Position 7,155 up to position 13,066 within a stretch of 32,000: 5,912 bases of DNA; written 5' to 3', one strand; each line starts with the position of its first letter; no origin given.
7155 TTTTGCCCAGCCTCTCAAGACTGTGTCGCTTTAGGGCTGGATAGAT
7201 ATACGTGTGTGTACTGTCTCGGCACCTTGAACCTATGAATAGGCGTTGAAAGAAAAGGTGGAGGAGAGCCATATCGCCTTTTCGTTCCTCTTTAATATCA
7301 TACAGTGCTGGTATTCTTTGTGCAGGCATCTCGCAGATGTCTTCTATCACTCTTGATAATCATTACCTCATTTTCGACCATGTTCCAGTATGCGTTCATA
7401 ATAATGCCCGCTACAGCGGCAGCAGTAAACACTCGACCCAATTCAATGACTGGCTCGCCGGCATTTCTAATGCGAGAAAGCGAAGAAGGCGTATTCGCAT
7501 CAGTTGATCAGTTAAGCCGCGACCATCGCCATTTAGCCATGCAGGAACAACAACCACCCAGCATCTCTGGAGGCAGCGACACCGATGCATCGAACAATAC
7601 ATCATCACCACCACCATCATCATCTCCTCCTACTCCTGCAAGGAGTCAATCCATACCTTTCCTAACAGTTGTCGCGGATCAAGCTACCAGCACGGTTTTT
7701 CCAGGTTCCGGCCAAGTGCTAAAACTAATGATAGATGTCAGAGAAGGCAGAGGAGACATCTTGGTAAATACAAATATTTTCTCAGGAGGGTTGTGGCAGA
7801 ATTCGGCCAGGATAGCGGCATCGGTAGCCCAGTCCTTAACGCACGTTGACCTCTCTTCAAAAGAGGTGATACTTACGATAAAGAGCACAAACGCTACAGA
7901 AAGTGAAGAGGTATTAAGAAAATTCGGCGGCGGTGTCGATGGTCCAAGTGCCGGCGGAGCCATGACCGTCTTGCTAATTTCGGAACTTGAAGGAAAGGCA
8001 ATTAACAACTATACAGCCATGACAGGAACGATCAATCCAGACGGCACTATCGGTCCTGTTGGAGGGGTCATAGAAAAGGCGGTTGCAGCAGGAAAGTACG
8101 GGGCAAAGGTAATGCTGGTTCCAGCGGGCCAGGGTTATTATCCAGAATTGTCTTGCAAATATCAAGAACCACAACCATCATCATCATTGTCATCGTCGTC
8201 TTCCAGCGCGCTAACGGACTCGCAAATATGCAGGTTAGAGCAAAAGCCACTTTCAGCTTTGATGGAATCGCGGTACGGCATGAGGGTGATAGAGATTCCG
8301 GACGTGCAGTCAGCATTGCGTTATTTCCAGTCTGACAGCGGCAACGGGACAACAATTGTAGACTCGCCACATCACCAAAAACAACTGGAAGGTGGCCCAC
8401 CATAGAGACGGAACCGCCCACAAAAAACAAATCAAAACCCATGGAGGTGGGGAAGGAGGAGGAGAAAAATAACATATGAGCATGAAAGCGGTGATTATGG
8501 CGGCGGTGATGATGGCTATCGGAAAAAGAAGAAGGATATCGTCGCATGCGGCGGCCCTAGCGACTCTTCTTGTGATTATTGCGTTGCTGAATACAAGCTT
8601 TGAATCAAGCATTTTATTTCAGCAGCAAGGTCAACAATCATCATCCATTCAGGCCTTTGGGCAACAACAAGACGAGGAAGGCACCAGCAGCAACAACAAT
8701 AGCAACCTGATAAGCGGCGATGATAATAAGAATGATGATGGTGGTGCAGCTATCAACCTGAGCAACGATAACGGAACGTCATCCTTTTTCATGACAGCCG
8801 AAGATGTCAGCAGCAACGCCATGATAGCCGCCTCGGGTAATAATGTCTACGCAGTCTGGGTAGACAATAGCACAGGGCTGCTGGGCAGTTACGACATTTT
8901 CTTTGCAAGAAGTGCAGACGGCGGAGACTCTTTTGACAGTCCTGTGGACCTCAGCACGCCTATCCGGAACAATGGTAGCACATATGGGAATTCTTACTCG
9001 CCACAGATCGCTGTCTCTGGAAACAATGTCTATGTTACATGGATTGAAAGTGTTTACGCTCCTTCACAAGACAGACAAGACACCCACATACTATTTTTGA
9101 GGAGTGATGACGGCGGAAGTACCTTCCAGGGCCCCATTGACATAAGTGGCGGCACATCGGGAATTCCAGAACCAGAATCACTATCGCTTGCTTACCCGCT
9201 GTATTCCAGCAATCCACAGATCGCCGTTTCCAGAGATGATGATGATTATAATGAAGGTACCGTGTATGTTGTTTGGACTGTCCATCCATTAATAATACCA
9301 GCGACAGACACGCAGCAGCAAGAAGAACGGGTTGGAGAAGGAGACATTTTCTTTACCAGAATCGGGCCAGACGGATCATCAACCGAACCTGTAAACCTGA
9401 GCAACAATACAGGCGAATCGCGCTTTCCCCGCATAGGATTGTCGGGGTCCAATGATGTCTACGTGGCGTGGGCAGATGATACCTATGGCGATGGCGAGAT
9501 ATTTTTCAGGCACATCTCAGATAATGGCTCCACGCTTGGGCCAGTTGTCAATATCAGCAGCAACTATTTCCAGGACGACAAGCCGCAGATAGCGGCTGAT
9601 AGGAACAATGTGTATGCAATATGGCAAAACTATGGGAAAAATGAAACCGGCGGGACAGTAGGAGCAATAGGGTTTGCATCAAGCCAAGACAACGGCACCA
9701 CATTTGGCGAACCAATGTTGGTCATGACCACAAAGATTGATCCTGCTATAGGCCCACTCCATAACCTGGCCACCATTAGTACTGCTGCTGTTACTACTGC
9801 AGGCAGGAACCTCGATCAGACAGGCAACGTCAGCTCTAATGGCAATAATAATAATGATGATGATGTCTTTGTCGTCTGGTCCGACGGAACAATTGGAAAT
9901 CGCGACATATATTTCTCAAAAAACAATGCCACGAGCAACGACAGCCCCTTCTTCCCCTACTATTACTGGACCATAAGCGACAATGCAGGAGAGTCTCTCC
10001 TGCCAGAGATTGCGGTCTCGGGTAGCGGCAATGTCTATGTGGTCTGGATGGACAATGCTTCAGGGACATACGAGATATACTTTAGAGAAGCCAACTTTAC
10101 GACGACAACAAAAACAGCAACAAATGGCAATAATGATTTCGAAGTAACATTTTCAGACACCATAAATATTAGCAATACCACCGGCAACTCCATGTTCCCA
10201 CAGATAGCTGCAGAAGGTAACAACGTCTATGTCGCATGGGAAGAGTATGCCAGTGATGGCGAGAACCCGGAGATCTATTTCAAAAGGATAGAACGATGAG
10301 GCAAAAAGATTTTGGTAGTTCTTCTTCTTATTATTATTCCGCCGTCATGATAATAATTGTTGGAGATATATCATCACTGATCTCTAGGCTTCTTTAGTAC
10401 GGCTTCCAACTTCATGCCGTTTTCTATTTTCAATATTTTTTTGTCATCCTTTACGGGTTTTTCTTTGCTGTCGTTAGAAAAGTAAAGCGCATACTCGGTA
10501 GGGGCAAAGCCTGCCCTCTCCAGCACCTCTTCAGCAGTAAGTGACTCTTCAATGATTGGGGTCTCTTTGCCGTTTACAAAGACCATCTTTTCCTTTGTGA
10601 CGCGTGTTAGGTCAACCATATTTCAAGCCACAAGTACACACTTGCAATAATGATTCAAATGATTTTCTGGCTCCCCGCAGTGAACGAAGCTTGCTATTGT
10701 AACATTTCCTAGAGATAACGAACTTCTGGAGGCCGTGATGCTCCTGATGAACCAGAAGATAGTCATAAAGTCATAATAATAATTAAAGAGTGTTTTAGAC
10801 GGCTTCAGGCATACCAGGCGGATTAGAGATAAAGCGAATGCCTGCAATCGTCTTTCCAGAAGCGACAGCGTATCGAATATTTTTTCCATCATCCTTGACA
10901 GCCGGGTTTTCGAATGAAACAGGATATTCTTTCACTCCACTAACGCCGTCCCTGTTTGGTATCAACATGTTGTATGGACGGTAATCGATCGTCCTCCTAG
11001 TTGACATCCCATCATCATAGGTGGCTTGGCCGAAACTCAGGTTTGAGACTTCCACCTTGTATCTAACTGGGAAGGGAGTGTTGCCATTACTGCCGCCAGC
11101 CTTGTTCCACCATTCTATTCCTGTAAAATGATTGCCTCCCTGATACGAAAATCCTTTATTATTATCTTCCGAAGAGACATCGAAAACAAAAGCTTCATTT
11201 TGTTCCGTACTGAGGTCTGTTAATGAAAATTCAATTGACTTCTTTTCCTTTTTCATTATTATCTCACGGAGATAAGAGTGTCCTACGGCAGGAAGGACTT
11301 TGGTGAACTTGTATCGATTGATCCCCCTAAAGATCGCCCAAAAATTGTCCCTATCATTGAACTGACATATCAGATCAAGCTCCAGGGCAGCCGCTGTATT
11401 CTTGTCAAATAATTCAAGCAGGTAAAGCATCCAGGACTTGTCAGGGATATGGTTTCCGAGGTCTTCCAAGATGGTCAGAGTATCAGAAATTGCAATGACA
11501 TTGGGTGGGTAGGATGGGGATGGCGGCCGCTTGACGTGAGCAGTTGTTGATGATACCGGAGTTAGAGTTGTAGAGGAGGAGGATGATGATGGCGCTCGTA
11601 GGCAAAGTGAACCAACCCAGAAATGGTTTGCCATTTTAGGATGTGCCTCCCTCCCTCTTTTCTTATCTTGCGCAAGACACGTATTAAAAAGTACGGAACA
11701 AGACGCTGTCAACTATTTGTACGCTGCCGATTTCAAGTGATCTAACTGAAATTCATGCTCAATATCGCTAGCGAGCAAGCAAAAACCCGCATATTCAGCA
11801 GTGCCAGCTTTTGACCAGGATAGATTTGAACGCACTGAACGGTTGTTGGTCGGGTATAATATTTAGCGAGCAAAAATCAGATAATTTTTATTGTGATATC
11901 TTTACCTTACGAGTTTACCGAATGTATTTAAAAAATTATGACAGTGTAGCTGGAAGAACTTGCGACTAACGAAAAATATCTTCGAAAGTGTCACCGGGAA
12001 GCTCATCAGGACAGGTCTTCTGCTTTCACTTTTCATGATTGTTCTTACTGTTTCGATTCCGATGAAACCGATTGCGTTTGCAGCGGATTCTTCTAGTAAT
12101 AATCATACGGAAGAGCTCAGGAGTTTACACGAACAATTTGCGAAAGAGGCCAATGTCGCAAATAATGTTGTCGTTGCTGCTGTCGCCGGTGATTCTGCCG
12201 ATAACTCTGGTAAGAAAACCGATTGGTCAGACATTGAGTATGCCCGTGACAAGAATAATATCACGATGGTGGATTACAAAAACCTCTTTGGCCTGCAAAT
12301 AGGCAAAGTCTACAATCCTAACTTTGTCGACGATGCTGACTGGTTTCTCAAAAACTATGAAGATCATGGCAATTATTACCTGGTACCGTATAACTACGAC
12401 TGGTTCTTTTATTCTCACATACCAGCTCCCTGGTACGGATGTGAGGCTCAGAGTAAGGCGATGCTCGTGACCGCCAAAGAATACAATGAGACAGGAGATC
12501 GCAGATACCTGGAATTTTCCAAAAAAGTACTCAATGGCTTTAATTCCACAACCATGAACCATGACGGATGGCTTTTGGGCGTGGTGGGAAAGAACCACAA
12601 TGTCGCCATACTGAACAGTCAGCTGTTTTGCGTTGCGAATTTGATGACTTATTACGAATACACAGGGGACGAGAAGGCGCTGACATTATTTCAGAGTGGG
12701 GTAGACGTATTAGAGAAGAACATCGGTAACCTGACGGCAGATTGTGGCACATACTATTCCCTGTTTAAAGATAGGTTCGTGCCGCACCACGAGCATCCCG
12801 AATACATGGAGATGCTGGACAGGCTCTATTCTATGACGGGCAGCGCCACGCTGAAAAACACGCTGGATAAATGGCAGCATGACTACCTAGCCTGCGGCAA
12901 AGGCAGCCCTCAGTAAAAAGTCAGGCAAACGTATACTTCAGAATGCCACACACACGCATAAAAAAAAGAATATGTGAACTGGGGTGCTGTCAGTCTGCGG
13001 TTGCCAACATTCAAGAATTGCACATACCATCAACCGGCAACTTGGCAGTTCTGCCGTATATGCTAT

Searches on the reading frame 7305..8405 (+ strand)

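Call 8: search_protein_families(library=pfam, proteins=[window:7305-8405:+], max_evalue=0.001)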
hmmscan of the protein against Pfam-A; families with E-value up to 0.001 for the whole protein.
window:7305-8405:+ (366 aa): 1 family
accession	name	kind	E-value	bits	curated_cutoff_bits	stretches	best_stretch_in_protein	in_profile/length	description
PF05362.19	Lon_C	-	1.1e-12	48.4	21.1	1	136-274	40-170/205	Lon protease (S16) C-terminal proteolytic domain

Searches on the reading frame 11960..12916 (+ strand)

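Call 8: search_protein_families(library=pfam, proteins=[window:11960-12916:+], max_evalue=0.001)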
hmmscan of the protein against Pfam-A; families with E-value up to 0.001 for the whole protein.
window:11960-12916:+ (318 aa): 2 families
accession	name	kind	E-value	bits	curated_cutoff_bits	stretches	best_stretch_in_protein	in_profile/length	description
PF06662.19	C5-epim_C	-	7.2e-18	65.2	23.3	1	142-306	7-187/188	D-glucuronyl C5-epimerase C-terminus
PF07944.18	Beta-AFase-like_GH127_cat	-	0.00046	19.7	24.9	0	224-301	126-199/376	Beta-L-arabinofuranosidase, GH127 catalytic domain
